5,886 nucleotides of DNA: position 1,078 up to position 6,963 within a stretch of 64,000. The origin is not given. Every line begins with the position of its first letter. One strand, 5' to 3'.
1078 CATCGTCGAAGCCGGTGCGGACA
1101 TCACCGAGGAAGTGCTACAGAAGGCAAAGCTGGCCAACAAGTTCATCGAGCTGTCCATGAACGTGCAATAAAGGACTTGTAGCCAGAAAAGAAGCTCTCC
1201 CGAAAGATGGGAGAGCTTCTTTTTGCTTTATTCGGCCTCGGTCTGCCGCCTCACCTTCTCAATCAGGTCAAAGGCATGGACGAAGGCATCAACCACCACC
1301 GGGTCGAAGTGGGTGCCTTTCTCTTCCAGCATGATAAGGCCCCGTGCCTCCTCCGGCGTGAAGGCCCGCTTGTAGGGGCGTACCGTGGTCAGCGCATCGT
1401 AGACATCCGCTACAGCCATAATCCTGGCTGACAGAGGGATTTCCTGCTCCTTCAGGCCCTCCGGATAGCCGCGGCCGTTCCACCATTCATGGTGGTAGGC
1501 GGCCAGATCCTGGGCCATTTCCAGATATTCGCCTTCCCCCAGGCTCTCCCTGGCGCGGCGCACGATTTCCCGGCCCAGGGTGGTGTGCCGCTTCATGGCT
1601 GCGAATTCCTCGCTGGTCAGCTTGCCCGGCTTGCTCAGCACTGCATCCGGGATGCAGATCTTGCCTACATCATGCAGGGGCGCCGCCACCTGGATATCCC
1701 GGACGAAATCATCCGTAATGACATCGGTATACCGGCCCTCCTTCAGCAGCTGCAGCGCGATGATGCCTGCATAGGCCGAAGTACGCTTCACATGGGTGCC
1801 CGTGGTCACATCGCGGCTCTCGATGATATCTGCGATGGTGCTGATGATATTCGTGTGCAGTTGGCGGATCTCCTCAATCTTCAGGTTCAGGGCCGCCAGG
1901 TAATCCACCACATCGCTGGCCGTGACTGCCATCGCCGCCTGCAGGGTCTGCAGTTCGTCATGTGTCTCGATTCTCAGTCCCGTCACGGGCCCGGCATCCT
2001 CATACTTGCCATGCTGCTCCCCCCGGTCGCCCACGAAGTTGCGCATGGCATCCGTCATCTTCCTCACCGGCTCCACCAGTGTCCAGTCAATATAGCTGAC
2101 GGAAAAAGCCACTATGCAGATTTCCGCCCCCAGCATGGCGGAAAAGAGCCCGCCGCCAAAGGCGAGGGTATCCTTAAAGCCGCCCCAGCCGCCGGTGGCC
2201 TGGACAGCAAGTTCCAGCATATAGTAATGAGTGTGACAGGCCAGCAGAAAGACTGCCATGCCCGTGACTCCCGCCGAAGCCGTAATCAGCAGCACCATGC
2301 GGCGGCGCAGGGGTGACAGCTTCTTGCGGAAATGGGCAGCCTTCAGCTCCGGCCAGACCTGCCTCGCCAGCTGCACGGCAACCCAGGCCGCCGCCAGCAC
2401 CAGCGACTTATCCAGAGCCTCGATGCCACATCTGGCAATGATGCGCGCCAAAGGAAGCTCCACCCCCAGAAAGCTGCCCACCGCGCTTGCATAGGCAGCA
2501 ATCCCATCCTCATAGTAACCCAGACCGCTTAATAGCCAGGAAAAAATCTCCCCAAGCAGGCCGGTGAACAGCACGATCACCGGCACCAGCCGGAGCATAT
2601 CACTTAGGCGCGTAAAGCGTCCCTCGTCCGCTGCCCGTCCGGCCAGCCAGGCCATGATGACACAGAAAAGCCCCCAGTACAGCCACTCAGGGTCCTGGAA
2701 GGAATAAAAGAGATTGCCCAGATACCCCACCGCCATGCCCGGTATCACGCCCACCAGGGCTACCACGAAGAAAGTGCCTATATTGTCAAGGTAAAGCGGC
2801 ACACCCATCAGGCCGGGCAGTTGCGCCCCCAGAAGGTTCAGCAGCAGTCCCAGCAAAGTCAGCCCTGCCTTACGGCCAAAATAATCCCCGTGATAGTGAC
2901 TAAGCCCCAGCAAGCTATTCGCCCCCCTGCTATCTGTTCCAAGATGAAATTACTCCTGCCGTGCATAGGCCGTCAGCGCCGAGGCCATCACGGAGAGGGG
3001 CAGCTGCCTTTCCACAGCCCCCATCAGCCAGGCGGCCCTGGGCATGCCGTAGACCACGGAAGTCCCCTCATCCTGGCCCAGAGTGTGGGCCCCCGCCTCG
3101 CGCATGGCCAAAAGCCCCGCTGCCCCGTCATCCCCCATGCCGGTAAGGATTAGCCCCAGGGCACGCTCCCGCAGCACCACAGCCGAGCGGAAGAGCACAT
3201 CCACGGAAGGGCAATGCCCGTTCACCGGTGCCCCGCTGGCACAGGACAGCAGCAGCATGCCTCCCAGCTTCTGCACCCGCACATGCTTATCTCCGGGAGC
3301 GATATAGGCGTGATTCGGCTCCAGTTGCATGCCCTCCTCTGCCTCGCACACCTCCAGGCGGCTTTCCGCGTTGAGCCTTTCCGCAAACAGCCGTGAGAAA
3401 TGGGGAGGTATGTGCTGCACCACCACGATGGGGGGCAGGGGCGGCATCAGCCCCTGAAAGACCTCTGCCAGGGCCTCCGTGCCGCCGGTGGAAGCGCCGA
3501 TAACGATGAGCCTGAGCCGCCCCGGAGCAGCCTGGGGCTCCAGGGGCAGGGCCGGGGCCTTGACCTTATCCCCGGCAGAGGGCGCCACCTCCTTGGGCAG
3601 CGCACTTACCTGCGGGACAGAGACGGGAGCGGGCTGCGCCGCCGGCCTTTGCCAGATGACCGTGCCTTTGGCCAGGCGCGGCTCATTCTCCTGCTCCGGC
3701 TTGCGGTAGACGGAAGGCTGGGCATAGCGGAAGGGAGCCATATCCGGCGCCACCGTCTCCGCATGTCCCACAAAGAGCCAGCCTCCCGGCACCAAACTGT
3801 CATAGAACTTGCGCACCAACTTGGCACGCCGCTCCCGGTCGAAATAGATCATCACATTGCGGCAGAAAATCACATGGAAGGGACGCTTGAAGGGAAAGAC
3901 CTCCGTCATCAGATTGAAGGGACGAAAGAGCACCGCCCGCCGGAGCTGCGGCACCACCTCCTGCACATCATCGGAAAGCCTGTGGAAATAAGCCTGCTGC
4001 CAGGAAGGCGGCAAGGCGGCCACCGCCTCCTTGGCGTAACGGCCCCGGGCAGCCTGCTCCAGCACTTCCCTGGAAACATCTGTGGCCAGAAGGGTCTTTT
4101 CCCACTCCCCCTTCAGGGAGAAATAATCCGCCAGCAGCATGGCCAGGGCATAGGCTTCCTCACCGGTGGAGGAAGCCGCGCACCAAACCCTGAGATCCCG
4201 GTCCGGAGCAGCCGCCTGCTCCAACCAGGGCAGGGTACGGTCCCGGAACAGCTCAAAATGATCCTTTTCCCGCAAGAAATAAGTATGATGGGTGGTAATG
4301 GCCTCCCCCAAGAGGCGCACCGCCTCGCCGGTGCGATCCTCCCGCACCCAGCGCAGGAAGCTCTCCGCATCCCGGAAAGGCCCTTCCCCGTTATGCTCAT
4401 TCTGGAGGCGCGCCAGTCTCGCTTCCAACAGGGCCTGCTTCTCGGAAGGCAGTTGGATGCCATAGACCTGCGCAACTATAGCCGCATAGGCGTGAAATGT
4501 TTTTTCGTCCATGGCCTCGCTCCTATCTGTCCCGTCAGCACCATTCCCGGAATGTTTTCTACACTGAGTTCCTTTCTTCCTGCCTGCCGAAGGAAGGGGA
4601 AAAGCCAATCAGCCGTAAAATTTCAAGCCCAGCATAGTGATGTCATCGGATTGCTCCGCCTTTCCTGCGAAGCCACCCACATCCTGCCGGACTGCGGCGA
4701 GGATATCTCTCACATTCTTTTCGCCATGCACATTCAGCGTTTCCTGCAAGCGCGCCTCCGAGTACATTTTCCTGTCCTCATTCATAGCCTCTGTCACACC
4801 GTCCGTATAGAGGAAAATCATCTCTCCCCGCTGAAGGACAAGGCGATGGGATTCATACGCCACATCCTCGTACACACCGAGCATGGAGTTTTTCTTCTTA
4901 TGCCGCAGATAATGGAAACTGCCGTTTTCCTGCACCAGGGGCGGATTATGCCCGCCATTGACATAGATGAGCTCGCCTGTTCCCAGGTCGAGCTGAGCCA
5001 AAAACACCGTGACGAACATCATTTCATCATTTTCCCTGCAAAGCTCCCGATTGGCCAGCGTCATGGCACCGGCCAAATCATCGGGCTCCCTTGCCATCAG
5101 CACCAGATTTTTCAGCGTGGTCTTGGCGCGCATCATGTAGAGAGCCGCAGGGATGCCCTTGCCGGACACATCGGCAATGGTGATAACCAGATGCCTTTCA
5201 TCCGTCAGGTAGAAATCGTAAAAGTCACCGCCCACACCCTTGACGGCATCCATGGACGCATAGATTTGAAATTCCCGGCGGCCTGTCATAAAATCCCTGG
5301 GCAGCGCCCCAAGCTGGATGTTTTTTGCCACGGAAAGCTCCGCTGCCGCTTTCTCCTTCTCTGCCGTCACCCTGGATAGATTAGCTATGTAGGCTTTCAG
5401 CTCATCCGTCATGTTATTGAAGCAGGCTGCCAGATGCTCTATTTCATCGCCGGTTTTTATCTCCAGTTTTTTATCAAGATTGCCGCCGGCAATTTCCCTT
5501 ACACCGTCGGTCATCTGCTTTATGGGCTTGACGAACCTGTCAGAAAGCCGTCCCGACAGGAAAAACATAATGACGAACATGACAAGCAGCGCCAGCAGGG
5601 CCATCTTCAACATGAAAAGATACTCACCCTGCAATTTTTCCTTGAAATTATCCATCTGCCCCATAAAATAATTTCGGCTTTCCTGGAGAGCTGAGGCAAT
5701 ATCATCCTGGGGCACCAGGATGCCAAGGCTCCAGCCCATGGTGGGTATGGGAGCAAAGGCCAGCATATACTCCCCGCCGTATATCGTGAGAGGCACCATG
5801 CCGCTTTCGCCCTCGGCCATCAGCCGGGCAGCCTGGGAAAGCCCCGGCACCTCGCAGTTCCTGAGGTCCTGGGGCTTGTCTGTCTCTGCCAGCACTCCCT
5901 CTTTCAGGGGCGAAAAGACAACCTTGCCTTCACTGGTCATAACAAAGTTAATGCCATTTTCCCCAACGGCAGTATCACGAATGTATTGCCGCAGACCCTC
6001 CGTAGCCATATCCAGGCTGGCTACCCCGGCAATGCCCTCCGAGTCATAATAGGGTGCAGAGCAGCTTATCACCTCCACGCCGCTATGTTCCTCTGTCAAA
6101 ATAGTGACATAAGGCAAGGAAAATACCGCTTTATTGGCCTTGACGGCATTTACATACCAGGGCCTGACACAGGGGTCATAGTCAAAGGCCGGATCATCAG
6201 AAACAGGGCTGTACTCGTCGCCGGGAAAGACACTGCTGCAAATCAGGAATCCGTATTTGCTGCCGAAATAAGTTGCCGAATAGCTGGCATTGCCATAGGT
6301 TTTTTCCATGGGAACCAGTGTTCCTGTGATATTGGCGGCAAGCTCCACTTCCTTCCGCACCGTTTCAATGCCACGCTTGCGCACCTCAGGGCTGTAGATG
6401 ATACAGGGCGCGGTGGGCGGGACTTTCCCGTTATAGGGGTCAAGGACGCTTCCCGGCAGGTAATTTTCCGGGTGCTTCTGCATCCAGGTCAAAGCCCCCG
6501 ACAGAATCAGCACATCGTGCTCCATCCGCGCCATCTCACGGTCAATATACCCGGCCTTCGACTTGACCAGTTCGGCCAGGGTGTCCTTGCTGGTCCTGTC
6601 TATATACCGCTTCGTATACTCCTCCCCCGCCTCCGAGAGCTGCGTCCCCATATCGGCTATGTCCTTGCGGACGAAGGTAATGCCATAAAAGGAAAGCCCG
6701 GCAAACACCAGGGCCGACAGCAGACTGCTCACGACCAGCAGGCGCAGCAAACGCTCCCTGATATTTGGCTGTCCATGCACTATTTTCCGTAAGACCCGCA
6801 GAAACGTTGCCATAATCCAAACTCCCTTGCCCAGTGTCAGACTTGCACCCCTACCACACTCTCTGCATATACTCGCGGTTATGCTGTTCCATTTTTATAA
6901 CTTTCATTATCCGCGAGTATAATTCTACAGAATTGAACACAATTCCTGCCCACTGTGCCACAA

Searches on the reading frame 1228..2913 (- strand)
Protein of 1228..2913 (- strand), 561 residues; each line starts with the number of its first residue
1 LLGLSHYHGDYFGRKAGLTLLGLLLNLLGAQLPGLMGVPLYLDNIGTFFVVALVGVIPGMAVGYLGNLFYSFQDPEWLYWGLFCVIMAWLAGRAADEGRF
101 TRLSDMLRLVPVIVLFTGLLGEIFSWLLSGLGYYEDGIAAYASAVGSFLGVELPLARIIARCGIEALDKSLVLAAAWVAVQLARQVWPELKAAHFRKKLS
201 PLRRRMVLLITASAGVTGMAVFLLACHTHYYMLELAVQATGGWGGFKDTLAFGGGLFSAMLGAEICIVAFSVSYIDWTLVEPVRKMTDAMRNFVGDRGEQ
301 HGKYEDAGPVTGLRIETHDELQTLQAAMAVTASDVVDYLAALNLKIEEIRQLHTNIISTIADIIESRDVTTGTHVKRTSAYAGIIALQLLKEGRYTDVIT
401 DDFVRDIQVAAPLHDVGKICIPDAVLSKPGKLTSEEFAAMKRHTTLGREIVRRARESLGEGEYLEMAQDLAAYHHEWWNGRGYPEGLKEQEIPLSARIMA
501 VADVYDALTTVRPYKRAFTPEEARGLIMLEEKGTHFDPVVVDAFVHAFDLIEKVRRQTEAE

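Call 31: search_protein_families(library=pfam, proteins=[window:1228-2913:-], max_evalue=0.0001)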
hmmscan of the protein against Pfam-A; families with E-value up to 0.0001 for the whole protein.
window:1228-2913:- (561 aa): 2 families
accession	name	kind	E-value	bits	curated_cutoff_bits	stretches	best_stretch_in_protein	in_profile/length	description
PF13487.12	HD_5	-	4.1e-33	114.9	27.2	1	360-540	3-170/170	HD domain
PF01966.28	HD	-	3.5e-21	76.1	22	1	372-507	2-115/116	HD domain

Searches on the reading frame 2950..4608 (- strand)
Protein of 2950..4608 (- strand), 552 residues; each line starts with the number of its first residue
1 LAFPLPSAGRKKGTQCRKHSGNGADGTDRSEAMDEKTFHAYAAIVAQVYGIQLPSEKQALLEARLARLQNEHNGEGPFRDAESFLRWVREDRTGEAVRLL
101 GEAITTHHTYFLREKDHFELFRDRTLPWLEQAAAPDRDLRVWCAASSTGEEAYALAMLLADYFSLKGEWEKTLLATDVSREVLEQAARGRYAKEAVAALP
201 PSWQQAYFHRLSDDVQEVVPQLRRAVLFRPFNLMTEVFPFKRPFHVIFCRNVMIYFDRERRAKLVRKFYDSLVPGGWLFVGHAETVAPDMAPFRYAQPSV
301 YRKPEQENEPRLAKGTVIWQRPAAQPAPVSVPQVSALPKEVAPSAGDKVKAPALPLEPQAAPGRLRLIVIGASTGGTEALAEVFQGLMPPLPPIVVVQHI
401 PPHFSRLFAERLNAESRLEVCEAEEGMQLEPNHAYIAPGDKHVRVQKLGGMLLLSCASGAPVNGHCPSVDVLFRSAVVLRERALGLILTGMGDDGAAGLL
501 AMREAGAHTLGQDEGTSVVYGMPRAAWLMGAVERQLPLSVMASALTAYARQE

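Call 31: search_protein_families(library=pfam, proteins=[window:2950-4608:-], max_evalue=0.0001)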
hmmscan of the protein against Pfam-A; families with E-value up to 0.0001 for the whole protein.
window:2950-4608:- (552 aa): 2 families
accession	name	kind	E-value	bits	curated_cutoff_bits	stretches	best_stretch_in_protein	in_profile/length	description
PF01339.22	CheB_methylest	-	1.8e-61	207.3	24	1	368-545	1-174/174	CheB methylesterase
PF01739.24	CheR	-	4.8e-55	186.5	27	1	108-293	2-186/195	CheR methyltransferase, SAM binding domain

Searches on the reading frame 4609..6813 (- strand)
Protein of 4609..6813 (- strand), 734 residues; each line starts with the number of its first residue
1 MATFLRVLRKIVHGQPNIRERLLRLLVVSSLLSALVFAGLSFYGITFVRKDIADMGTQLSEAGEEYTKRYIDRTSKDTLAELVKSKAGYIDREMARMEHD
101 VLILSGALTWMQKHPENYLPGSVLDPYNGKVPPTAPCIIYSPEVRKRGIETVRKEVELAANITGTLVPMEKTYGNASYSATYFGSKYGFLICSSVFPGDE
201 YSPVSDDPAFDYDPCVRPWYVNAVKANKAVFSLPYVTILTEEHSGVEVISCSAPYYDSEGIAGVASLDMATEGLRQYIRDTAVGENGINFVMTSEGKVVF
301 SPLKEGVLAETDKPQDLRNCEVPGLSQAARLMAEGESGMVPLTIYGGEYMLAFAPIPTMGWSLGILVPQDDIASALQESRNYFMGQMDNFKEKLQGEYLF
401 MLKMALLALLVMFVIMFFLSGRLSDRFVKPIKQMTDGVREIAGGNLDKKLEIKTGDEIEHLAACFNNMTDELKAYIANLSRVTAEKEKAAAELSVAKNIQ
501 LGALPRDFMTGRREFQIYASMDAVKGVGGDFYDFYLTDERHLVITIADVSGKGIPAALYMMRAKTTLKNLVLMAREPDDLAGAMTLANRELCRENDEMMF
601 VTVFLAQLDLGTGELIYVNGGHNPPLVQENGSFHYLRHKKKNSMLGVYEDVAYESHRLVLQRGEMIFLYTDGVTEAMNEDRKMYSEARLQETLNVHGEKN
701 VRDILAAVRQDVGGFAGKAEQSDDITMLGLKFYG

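Call 31: search_protein_families(library=pfam, proteins=[window:4609-6813:-], max_evalue=0.0001)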
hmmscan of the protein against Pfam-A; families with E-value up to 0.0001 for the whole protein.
window:4609-6813:- (734 aa): 4 families
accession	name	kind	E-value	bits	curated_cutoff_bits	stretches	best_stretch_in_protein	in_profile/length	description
PF07228.17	SpoIIE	-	1.4e-46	159.4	25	1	539-732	2-191/192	Stage II sporulation protein E (SpoIIE)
PF02743.24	dCache_1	-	1e-16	61.6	45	1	75-365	7-239/240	Cache domain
PF00672.30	HAMP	-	2.8e-12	47.2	25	1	423-473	2-52/53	HAMP domain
PF22673.2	MCP-like_PDC_1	-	1.2e-07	32.6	27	1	162-274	15-111/113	Methyl-accepting chemotaxis protein-like, first PDC sensor domain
